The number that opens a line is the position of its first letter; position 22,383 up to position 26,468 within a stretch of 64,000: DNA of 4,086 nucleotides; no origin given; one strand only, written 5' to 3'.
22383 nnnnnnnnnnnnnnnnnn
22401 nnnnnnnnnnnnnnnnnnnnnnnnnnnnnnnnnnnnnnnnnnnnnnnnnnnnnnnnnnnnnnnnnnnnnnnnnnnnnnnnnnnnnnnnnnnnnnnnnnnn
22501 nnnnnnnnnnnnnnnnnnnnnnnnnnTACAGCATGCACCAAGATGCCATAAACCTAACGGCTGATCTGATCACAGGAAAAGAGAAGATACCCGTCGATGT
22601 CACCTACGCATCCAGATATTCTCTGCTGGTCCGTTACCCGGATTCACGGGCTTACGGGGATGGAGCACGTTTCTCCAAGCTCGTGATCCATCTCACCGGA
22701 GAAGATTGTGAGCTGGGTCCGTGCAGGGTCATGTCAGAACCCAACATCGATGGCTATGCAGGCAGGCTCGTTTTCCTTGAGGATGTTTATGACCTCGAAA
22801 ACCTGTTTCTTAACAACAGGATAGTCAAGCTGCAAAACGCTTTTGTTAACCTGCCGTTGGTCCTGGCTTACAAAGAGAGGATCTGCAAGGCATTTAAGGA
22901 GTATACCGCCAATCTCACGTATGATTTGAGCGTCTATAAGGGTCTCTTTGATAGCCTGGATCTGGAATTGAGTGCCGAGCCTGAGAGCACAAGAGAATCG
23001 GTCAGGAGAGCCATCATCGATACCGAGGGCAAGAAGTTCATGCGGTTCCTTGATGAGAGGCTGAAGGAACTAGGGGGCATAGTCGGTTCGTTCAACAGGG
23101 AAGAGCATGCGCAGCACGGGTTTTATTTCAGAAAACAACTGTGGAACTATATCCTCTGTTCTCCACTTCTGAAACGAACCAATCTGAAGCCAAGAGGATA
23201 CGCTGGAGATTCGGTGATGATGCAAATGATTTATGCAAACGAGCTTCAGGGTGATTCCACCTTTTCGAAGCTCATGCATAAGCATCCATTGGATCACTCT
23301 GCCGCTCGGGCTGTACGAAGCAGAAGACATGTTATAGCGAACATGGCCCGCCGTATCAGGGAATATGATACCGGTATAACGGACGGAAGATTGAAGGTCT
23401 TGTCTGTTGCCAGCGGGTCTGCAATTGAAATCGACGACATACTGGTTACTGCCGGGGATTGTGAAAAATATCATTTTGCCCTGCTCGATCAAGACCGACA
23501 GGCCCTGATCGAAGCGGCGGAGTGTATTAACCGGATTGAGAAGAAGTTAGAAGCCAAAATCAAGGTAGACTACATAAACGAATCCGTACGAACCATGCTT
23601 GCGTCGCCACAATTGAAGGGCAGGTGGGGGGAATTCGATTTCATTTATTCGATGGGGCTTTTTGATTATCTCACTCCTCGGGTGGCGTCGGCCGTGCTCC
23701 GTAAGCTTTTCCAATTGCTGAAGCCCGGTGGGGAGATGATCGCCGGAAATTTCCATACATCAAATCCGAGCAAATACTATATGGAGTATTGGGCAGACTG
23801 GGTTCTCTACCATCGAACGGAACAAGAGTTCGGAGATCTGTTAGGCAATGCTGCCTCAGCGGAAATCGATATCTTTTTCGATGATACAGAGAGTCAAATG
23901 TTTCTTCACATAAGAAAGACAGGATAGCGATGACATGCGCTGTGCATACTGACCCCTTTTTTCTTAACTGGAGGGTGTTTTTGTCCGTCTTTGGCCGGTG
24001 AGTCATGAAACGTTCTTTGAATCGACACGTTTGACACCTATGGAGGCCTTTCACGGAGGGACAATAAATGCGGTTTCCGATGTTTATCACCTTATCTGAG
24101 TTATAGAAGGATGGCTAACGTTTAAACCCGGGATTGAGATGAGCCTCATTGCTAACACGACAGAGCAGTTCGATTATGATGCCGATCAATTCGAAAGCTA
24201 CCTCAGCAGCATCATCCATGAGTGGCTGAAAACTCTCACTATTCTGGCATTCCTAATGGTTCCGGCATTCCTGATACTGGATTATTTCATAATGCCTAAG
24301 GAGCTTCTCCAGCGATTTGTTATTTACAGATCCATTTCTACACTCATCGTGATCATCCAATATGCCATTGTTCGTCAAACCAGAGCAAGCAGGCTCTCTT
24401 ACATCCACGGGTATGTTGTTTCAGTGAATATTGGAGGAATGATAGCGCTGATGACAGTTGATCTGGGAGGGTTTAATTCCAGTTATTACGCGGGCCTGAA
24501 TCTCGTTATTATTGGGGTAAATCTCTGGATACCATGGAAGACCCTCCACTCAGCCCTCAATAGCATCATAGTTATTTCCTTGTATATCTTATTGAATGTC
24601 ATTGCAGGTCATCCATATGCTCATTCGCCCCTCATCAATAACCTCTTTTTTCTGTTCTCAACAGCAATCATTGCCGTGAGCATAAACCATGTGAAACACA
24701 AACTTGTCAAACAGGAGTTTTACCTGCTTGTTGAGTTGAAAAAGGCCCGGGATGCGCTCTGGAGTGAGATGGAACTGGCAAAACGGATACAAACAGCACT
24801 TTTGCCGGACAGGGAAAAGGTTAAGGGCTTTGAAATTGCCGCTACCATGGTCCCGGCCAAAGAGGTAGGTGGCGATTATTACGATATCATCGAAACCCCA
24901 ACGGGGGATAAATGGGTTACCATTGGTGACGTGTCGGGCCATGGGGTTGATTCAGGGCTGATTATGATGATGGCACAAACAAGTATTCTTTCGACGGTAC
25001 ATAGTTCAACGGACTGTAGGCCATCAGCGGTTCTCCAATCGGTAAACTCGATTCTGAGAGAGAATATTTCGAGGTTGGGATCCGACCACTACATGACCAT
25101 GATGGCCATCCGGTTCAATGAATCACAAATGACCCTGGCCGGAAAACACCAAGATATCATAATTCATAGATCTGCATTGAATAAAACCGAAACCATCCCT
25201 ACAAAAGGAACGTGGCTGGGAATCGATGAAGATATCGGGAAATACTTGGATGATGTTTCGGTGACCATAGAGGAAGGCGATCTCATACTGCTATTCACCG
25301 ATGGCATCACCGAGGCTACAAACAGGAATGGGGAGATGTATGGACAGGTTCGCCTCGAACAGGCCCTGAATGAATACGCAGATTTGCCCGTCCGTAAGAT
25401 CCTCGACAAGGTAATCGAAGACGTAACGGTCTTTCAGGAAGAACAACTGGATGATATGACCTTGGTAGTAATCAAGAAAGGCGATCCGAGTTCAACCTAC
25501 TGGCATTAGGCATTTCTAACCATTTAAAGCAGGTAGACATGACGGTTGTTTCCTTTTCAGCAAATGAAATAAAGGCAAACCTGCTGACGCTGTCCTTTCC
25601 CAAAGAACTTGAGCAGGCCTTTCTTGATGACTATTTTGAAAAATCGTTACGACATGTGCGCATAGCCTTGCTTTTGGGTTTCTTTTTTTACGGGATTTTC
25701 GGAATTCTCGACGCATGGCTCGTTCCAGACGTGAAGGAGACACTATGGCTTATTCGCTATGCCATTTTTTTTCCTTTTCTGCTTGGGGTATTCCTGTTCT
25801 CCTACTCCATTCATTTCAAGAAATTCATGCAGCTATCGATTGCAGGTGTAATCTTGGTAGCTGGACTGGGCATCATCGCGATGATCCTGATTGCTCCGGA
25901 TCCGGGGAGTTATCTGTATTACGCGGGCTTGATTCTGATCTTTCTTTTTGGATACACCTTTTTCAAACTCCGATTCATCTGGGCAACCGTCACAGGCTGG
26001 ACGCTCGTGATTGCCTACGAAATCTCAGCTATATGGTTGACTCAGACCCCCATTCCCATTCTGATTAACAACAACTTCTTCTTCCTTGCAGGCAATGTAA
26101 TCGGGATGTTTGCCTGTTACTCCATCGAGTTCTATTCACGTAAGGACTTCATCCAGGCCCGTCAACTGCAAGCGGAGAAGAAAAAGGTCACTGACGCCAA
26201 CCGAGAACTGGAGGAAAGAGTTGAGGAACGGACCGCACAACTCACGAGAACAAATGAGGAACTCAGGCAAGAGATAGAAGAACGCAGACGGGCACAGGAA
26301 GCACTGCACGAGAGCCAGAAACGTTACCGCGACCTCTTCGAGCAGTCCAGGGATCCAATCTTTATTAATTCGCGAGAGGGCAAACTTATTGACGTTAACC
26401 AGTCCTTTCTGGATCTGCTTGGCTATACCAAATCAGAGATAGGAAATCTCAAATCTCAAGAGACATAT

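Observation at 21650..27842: SiaB/SiaC/SiaA-like partner-switch module wired to a SAM methyltransferase fusion instead of a diguanylate cyclase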

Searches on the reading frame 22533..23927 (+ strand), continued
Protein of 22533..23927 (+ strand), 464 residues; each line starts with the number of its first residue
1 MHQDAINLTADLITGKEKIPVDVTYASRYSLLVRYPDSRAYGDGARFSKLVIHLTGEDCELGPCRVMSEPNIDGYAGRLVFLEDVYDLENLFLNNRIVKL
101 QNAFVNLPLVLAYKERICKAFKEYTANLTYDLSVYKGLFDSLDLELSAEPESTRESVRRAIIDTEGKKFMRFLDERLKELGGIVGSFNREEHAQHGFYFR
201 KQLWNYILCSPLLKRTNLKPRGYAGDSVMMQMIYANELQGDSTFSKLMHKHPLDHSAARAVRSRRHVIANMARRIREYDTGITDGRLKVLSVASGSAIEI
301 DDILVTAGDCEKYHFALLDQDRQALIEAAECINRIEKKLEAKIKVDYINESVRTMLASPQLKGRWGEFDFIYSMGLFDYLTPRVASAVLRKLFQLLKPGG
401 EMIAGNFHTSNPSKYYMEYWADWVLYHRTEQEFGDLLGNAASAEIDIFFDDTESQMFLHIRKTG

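Call 82: find_encoding_contigs(protein=P0207, flank=4000, max_places=2)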
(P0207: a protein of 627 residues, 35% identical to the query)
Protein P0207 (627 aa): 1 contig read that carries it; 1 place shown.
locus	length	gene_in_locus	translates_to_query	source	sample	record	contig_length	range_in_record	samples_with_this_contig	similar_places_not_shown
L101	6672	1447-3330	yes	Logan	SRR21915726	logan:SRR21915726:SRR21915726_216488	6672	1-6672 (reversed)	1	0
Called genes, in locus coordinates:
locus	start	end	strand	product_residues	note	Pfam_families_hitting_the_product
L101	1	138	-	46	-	?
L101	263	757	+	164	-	-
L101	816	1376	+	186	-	PF00072:Response_reg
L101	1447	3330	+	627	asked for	PF07238:PilZ, PF13649:Methyltransf_25 (faint)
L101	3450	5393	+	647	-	PF16927:HisKA_7TM, PF02518:HATPase_c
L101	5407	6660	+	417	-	PF03349:Toluene_X, PF13505:OMP_b-brl (weak)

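Call 95: search_protein_families(library=ncbifam, proteins=[L012:5467-6870:+, L012:6875-8209:+, L012:8220-8621:+, L012:8808-9839:+], max_evalue=0.001)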
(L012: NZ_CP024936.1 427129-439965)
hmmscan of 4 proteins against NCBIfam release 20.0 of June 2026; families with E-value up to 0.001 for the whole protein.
L012:5467-6870:+ (468 aa): 0 families

L012:6875-8209:+ (445 aa): 81 families (the best 25 are shown)
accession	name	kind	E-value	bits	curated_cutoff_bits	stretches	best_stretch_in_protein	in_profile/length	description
NF052574.1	HisKinEspCMyxo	equivalog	1.5e-40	139.1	1200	1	209-445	402-639/785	serine histidine kinase EspC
NF008468.0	PRK11360.1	equivalog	1.7e-38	132.4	646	1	210-444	382-609/616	two-component system sensor histidine kinase AtoS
NF038348.1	T2SS_HK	subfamily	1.1e-35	123.1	450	2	264-442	400-572/574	histidine kinase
NF010411.0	PRK13837.1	equivalog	5.7e-34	117.2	647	1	180-443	406-675/828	two-component system VirA-like sensor kinase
NF052573.1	HisKinEspAMyxo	equivalog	7.5e-34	116.8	1400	1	210-441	370-609/755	serine histidine kinase EspA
NF007688.0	PRK10364.1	equivalog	1.9e-31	109.3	479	1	203-443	219-451/460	two-component system sensor histidine kinase ZraS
NF047794.1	HisKinPtgB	equivalog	3.7e-31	108.1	1000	1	186-431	404-643/656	two-component system sensor histidine kinase PgtB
NF046020.1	HisKinCckABruc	equivalog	9.4e-31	106.5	1000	1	211-443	467-707/868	cell cycle histidine kinase CckA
NF041777.1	sens_FixL_Rhizob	equivalog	5.9e-27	94.5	850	1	203-444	241-482/485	sensor protein FixL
NF047497.1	HK_LIC_12097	equivalog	1.4e-25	89.8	500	1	194-442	114-365/367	LIC_12097 family sensor histidine kinase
NF046026.1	HisKinCckACaul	equivalog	3.7e-25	88.1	1000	1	210-443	288-532/678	cell cycle histidine kinase CckA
NF047466.1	hybrid_RR_LvrB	exception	9.2e-25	87.6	500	1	200-443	128-376/377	hybrid histidine kinase/response regulator LvrB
NF033792.0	ActS_PrrB_HisK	equivalog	7.4e-22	77.8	350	1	57-426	47-400/423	ActS/PrrB/RegB family redox-sensitive histidine kinase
NF058527.1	HistKinChvGCaul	equivalog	5.6e-21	74.9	740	1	193-432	277-517/535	two-component sensor histidine kinase ChvG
TIGR02966.1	phoR_proteo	equivalog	9.3e-21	74.2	334.2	1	232-440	122-332/333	phosphate regulon sensor histidine kinase PhoR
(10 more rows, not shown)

L012:8220-8621:+ (134 aa): 25 families
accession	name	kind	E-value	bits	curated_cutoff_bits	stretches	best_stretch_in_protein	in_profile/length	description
NF053512.1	nitric_RR_NosR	exception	1.7e-19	70.2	400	1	11-133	1-122/422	response regulator c-di-GMP phosphodiesterase, NosR family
NF046020.1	HisKinCckABruc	equivalog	1.5e-13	49.5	1000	1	10-115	751-856/868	cell cycle histidine kinase CckA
NF006900.1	PRK09390.1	equivalog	1.7e-10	40.7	255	1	9-129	5-123/203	response regulator FixJ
TIGR01818.1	ntrC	equivalog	5.2e-09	35.4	558.6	1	12-125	2-113/463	nitrogen regulation protein NR(I)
NF008469.0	PRK11361.1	equivalog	1.2e-08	34.1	714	1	8-132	4-126/461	acetoacetate metabolism transcriptional regulator AtoC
NF008543.0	PRK11466.1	equivalog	4.3e-08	31.5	982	1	28-126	702-798/914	TMAO reductase system sensor histidine kinase/response regulator TorS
NF046026.1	HisKinCckACaul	equivalog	1.7e-07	29.8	1000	1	11-120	561-670/678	cell cycle histidine kinase CckA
NF010076.0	PRK13557.1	subfamily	2.1e-07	29.8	631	1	10-114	417-521/540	histidine kinase famiy protein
NF052574.1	HisKinEspCMyxo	equivalog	2.8e-07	29.1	1200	1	5-128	662-781/785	serine histidine kinase EspC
NF046022.1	RespRegCpdRBruc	equivalog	4.3e-07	29.9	180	1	13-121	6-113/120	cell cycle two-component system response regulator CpdR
NF011695.0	PRK15115.1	equivalog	4.9e-07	28.9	763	1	10-127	8-119/445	two-component system response regulator GlrR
NF052573.1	HisKinEspAMyxo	equivalog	9.4e-07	27.2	1400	1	6-87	630-710/755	serine histidine kinase EspA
NF008176.1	PRK10923.1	equivalog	1e-06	27.6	620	1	10-123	5-116/469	nitrogen regulation protein NR(I)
NF008677.0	PRK11697.1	equivalog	1.5e-05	24.5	246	1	11-116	4-106/238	two-component system response regulator BtsR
NF045505.1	RR_RssB_Pseudo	equivalog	3.6e-05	23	700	1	10-131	7-127/394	two-component system response regulator RssB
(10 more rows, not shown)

L012:8808-9839:+ (344 aa): 25 families
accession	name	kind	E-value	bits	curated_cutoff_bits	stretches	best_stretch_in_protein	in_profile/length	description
NF053512.1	nitric_RR_NosR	exception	3e-34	118.8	400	1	14-143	1-129/422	response regulator c-di-GMP phosphodiesterase, NosR family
NF008176.1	PRK10923.1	equivalog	7.1e-15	54.5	620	1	14-130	6-120/469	nitrogen regulation protein NR(I)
NF008469.0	PRK11361.1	equivalog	1.2e-14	53.8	714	1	13-165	6-156/461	acetoacetate metabolism transcriptional regulator AtoC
TIGR01818.1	ntrC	equivalog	1.6e-11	43.7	558.6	1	14-130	1-115/463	nitrogen regulation protein NR(I)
NF006900.1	PRK09390.1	equivalog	2.5e-10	40.2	255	1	42-138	33-129/203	response regulator FixJ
NF033791.1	ActR_PrrA_rreg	equivalog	2.2e-07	31.1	250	1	13-123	3-111/173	ActR/PrrA/RegA family redox response regulator transcription factor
NF012023.0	PRK15479.1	equivalog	4.4e-07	29.7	337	1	14-132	3-119/224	transcriptional regulator TctD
NF011695.0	PRK15115.1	equivalog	5.4e-07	28.7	763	1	11-134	6-127/445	two-component system response regulator GlrR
NF051870.1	NAssimRespRegNtrX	equivalog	6.3e-07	28.6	600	1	52-146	43-136/452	nitrogen assimilation response regulator NtrX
NF047793.1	ResRegPgtA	equivalog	7.5e-07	28.3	650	1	13-146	7-138/414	two-component system response regulator PgtA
NF040749.1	tetrathio_RR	equivalog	1.5e-06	28.1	290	1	46-142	32-128/191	tetrathionate respiration response regulator TtrR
NF041946.1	LuxO_transreg_Vib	equivalog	3.8e-06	26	800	1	48-140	32-123/463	quorum-sensing sigma-54 dependent transcriptional regulator LuxO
NF046026.1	HisKinCckACaul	equivalog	4e-06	25.2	1000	1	14-130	561-677/678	cell cycle histidine kinase CckA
NF046020.1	HisKinCckABruc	equivalog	4.9e-06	24.7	1000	1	13-130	751-868/868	cell cycle histidine kinase CckA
NF045505.1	RR_RssB_Pseudo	equivalog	1.1e-05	24.7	700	1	38-150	33-142/394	two-component system response regulator RssB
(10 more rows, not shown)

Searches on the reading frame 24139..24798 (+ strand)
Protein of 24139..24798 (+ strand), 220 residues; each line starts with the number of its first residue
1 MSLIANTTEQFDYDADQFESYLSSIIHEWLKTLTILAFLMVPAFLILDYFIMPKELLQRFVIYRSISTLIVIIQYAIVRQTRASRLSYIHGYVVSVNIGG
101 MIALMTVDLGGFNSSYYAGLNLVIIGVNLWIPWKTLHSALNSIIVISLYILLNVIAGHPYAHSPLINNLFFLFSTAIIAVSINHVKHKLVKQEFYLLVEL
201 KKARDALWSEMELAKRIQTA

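Call 54: search_protein_families(library=pfam, proteins=[window:24139-24798:+], max_evalue=0.1)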
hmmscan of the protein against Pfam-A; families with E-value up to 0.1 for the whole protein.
window:24139-24798:+ (220 aa): 0 families

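Call 100: search_protein_families(library=pfam, alignment_id=A5, max_evalue=1)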
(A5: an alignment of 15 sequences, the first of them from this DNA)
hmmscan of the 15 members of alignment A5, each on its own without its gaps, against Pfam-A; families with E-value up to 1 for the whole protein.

A. member 1, seq(205 aa): 0 families

B. families by the number of members that match (of 15 scanned): 16 families
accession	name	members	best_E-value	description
PF16214.10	AC_N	5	1.4e-06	Adenylyl cyclase N-terminal extracellular and transmembrane region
PF12794.12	MscS_TM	1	0.0022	Mechanosensitive ion channel inner membrane domain 1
PF11992.13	TgpA_N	1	0.063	TgpA N-terminal domain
PF11076.13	YbhQ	1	0.096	Putative inner membrane protein YbhQ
PF20968.2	MASE8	1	0.1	MASE8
PF09843.14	DUF2070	1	0.12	Predicted membrane protein (DUF2070)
PF03530.19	SK_channel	1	0.21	Calcium-activated SK potassium channel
PF06239.17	ECSIT_N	1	0.23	Evolutionarily conserved signalling intermediate in Toll pathway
PF24416.1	DUF7548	1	0.28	Family of unknown function (DUF7548)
PF16918.11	PknG_TPR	1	0.29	Protein kinase G tetratricopeptide repeat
PF22686.1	Alg17C_C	1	0.31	Exo-oligoalginate lyase-like, C-terminal domain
PF03419.18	Peptidase_U4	1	0.31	Sporulation factor SpoIIGA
PF09163.16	Form-deh_trans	1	0.41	Formate dehydrogenase N, transmembrane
PF05875.18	Ceramidase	1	0.51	Ceramidase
PF25612.1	DUF7940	1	0.91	Family of unknown function (DUF7940)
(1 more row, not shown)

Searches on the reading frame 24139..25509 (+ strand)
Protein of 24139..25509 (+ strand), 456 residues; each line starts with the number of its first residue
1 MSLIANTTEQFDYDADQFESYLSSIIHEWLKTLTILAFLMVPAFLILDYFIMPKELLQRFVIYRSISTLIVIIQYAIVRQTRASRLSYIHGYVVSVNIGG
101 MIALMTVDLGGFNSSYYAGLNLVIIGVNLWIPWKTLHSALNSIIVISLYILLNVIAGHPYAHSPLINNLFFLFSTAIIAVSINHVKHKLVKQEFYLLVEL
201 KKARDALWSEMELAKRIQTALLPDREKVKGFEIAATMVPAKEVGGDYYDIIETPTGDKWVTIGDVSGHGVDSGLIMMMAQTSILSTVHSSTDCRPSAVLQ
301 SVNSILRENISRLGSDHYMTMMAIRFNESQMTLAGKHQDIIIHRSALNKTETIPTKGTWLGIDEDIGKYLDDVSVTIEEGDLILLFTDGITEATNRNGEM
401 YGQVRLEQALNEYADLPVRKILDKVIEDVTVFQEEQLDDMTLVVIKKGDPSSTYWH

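Call 3: search_protein_families(library=pfam, proteins=[window:24139-25509:+], max_evalue=0.01)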
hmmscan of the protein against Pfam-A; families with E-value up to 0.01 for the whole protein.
window:24139-25509:+ (456 aa): 1 family
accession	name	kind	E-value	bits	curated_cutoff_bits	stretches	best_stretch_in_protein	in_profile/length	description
PF07228.17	SpoIIE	-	1.2e-35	123.7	25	1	257-446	4-190/192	Stage II sporulation protein E (SpoIIE)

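Call 4: search_protein_families(library=ncbifam, proteins=[window:24139-25509:+], max_evalue=0.01)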
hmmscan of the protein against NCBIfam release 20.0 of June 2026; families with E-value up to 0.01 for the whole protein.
window:24139-25509:+ (456 aa): 3 families
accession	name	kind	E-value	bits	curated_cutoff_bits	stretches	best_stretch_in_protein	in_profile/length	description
NF038263.1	prot_phos_SiaA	equivalog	2.7e-16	59.3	700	1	201-444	405-654/658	biofilm regulation protein phosphatase SiaA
NF045505.1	RR_RssB_Pseudo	equivalog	3.7e-05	22.9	700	1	206-393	151-341/394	two-component system response regulator RssB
TIGR02865.1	spore_II_E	equivalog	8.8e-05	20.7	490.8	1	241-446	564-762/764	stage II sporulation protein E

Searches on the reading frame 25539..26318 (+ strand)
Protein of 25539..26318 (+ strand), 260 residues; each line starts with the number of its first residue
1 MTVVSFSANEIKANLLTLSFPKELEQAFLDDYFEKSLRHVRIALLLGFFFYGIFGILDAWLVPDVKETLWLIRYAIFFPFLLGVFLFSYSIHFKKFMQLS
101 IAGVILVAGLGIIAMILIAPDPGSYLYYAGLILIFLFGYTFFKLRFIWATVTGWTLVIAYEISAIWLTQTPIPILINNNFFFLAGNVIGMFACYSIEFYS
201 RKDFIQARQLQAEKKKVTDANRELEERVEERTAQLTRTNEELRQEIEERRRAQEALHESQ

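Call 54: search_protein_families(library=pfam, proteins=[window:25539-26318:+], max_evalue=0.1)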
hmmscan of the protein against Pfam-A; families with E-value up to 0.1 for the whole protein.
window:25539-26318:+ (260 aa): 2 families
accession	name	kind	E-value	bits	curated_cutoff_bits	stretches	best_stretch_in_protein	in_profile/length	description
PF16214.10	AC_N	-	0.0057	16.3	30.9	1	72-211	231-373/415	Adenylyl cyclase N-terminal extracellular and transmembrane region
PF06785.16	UPF0242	-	0.01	16.4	33.5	1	127-254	12-118/194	Uncharacterised protein family (UPF0242) N-terminus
